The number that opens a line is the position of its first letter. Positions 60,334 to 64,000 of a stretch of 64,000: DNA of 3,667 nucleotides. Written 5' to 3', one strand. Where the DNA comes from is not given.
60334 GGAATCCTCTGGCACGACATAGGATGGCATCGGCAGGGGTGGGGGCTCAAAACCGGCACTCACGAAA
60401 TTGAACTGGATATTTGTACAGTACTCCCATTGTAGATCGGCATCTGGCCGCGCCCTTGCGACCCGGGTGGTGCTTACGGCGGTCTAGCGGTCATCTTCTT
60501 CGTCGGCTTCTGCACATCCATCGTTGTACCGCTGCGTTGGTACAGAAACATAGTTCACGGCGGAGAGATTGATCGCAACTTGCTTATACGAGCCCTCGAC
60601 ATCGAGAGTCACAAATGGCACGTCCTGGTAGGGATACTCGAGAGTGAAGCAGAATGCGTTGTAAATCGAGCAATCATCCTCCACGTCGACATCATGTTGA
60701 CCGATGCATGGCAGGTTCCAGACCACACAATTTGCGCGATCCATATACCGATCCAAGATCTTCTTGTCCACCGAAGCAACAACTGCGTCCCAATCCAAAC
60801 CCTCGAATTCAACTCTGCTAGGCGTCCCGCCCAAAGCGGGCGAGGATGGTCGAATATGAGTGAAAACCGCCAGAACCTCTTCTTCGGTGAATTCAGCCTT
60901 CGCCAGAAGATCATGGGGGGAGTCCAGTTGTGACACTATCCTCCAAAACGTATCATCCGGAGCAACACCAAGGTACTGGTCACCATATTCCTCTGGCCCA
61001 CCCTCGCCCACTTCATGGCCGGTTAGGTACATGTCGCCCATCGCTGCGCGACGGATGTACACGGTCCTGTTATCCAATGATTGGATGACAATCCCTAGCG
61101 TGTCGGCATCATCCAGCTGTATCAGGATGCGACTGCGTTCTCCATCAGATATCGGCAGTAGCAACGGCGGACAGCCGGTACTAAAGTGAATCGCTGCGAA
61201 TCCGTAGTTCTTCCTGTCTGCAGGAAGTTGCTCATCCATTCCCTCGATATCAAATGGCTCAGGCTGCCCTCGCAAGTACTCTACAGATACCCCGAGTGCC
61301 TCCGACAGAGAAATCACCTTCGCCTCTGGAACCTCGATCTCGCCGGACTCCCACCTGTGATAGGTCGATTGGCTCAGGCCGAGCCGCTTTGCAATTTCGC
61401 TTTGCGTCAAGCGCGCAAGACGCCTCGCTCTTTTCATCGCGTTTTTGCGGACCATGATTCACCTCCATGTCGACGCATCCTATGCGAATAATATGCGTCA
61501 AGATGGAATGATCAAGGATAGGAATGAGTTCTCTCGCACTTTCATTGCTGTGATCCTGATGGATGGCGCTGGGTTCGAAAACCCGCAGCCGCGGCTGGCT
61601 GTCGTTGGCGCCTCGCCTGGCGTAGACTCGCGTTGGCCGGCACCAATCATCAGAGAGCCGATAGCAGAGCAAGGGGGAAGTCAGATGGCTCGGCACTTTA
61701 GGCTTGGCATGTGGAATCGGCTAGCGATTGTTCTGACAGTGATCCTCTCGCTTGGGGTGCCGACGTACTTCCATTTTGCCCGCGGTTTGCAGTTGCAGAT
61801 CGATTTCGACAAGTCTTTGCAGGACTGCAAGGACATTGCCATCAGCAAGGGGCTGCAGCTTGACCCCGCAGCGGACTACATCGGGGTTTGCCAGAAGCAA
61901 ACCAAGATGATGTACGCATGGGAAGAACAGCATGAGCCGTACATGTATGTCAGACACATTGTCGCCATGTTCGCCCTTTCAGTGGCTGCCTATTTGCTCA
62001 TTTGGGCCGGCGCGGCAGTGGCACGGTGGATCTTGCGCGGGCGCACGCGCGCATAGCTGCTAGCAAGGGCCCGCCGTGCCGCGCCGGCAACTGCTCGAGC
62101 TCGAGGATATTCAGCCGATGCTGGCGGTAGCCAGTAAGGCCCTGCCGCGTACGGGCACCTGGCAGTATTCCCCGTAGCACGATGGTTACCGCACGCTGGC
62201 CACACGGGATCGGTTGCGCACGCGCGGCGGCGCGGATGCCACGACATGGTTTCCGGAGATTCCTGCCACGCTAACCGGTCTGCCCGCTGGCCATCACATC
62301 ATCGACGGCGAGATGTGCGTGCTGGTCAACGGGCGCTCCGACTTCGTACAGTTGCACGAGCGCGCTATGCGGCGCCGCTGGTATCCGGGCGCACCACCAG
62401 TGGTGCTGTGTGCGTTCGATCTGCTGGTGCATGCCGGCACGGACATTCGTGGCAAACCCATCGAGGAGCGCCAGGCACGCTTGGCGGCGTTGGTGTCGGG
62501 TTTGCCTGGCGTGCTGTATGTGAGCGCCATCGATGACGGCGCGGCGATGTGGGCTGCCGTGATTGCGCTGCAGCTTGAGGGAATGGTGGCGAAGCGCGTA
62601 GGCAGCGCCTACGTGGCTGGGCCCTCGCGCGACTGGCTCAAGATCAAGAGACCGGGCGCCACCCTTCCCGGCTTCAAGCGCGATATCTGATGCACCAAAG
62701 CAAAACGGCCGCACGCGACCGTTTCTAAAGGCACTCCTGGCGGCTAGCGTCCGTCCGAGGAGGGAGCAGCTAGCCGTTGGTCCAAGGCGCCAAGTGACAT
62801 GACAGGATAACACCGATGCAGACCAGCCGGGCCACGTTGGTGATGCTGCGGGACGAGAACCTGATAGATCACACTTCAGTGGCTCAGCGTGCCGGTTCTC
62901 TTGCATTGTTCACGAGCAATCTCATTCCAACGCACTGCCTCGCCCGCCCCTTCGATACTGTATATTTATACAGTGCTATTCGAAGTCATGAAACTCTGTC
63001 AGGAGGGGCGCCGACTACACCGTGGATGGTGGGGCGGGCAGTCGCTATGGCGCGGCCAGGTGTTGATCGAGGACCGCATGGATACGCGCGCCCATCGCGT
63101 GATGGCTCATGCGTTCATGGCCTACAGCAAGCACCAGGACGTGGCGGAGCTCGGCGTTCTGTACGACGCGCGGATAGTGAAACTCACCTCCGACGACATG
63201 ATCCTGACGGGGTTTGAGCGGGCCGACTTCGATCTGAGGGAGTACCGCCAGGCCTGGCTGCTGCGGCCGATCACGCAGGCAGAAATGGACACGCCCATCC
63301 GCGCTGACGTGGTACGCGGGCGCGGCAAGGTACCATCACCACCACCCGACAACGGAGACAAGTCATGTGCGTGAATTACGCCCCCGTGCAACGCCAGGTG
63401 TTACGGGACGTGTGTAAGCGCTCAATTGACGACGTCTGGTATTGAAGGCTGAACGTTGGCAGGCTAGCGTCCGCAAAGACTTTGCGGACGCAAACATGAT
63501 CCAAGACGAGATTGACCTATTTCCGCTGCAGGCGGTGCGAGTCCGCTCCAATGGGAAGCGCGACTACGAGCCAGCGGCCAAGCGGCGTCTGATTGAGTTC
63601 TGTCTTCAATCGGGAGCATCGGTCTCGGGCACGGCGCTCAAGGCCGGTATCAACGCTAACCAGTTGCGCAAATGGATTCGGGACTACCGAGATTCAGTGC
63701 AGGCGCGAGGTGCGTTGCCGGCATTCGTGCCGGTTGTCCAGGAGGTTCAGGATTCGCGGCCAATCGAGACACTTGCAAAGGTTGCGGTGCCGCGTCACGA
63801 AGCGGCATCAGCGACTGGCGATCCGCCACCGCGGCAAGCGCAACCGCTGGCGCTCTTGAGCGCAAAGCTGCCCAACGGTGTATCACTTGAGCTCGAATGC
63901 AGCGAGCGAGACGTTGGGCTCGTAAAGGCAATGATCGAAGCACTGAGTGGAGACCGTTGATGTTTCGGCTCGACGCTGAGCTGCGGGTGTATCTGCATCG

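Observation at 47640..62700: Lower-GC island opened by an HNH-nuclease gene coupled to a 714-aa tyrosine recombinase and carrying a co-directional cluster of uncharacterised genes (two PD-(D/E)xK-like, one P-loop): candidate undescribed defence/mobile system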

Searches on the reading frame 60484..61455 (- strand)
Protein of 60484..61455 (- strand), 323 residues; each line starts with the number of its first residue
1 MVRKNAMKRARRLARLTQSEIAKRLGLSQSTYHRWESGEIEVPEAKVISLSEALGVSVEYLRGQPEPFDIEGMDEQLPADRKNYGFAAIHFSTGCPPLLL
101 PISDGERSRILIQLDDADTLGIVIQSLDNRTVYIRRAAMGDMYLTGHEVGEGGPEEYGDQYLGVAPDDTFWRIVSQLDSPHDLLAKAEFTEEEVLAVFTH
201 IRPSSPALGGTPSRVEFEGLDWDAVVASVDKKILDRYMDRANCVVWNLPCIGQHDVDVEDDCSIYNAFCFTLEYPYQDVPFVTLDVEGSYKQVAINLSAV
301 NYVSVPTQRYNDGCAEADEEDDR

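Call 8: search_protein_families(library=pfam, proteins=[window:60484-61455:-], max_evalue=0.1)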
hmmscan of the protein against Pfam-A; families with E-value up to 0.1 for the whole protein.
window:60484-61455:- (323 aa): 16 families
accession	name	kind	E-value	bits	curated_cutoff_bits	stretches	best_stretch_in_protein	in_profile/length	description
PF01381.28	HTH_3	-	7.1e-14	52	23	1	8-61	2-55/55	Helix-turn-helix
PF13560.12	HTH_31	-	9.6e-11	42.3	27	1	8-59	7-59/64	Helix-turn-helix domain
PF12844.13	HTH_19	-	1e-07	32.1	30.2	1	8-61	5-58/64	Helix-turn-helix domain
PF13384.12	HTH_23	-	2.4e-05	24.4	24.6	1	9-35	13-37/50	Homeodomain-like domain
PF13412.12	HTH_24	-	0.00012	22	21.9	1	14-34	16-36/48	Winged helix-turn-helix DNA-binding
PF20432.4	Xre-like-HTH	-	0.0002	22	25.8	1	5-34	13-42/63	Antitoxin Xre-like helix-turn-helix domain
PF04545.22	Sigma70_r4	-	0.0018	18.2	24.1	1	10-31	15-36/50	Sigma-70, region 4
PF13518.12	HTH_28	-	0.01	16.3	25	1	3-37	2-34/52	Helix-turn-helix domain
PF09339.16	HTH_IclR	-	0.011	15.9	22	1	14-34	17-37/52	IclR helix-turn-helix domain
PF08281.18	Sigma70_r4_2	-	0.015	15.4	25.7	1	11-34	22-45/54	Sigma-70, region 4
PF13404.12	HTH_AsnC-type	-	0.022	15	27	1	14-34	16-36/42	AsnC-type helix-turn-helix domain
PF07022.19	Phage_CI_repr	-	0.024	15.4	22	1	17-65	14-61/65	Bacteriophage CI repressor helix-turn-helix domain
PF13022.12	HTH_Tnp_1_2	-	0.031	14.8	27.9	1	15-37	26-48/122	Helix-turn-helix of insertion element transposase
PF13443.12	HTH_26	-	0.053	14.2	22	0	14-58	9-54/63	Cro/C1-type HTH DNA-binding domain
PF00376.29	MerR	-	0.065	13.5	28.2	0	19-36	3-20/38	MerR family regulatory protein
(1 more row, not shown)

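Call 23: search_protein_families(library=padloc, proteins=[window:60484-61455:-], max_evalue=0.1)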
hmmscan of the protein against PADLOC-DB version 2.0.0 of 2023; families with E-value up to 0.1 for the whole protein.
window:60484-61455:- (323 aa): 14 families
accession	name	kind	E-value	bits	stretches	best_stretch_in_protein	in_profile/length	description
PDLC03949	RmrA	-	3.2e-07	27.6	1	2-64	2-64/363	-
PDLC03951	RmrA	-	6.4e-06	23.4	1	6-62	12-68/400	-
PDLC02926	HTH_VI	-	8.3e-06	24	1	5-61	4-60/92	-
PDLC03952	RmrA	-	1.9e-05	21.7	1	7-63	27-83/395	-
PDLC03956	RmrA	-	3.3e-05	21.1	1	8-61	17-68/399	-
PDLC03954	RmrA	-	4e-05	20.7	1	6-64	14-72/380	-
PDLC03955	RmrA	-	7.2e-05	20.2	1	6-62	24-80/371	-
PDLC04142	capH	-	0.00012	21.1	1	5-65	9-69/103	capH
PDLC04133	mad1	-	0.00013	20.2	1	15-36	5-26/60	mads_1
PDLC03946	RmrA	-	0.00033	17.5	1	4-63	4-63/357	-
PDLC03953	RmrA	-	0.0035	14.6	1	7-67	10-70/373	-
PDLC03944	RmrA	-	0.01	12.9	1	6-64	10-68/384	-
PDLC03947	RmrA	-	0.023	11.5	1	6-61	15-70/383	-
PDLC03945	RmrA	-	0.057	10.6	1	6-66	6-66/394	-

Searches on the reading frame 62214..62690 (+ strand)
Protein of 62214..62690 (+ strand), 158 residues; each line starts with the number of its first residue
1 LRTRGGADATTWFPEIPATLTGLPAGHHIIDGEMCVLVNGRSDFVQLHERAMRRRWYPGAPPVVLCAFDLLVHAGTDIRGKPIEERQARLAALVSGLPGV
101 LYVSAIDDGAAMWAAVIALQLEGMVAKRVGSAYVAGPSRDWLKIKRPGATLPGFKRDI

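Call 8: search_protein_families(library=pfam, proteins=[window:62214-62690:+], max_evalue=0.1)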
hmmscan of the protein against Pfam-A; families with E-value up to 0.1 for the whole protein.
window:62214-62690:+ (158 aa): 1 family
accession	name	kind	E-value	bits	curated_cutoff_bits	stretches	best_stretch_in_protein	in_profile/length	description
PF01068.26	DNA_ligase_A_M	-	2.8e-14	53.7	26.2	1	3-145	46-204/204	ATP dependent DNA ligase domain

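Call 23: search_protein_families(library=padloc, proteins=[window:62214-62690:+], max_evalue=0.1)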
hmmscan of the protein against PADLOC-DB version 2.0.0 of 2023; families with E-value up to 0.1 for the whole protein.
window:62214-62690:+ (158 aa): 0 families

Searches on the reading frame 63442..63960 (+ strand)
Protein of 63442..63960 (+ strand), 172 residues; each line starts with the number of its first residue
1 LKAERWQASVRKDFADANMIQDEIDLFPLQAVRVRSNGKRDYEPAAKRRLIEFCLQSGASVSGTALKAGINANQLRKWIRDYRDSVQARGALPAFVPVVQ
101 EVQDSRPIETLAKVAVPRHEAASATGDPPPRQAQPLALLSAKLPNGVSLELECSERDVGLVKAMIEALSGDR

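Call 8: search_protein_families(library=pfam, proteins=[window:63442-63960:+], max_evalue=0.1)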
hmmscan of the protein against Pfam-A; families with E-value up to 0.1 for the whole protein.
window:63442-63960:+ (172 aa): 4 families
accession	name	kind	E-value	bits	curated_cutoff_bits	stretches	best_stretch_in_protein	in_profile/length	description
PF01527.26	HTH_Tnp_1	-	1.7e-08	35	24.1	1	38-97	3-62/75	Transposase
PF13518.12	HTH_28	-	0.0029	18.1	25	1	47-83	2-37/52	Helix-turn-helix domain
PF13384.12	HTH_23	-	0.012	15.8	24.6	1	46-83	6-42/50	Homeodomain-like domain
PF17389.8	Bac_rhamnosid6H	-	0.086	12.5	24.5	0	73-118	63-108/339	Bacterial alpha-L-rhamnosidase 6 hairpin glycosidase domain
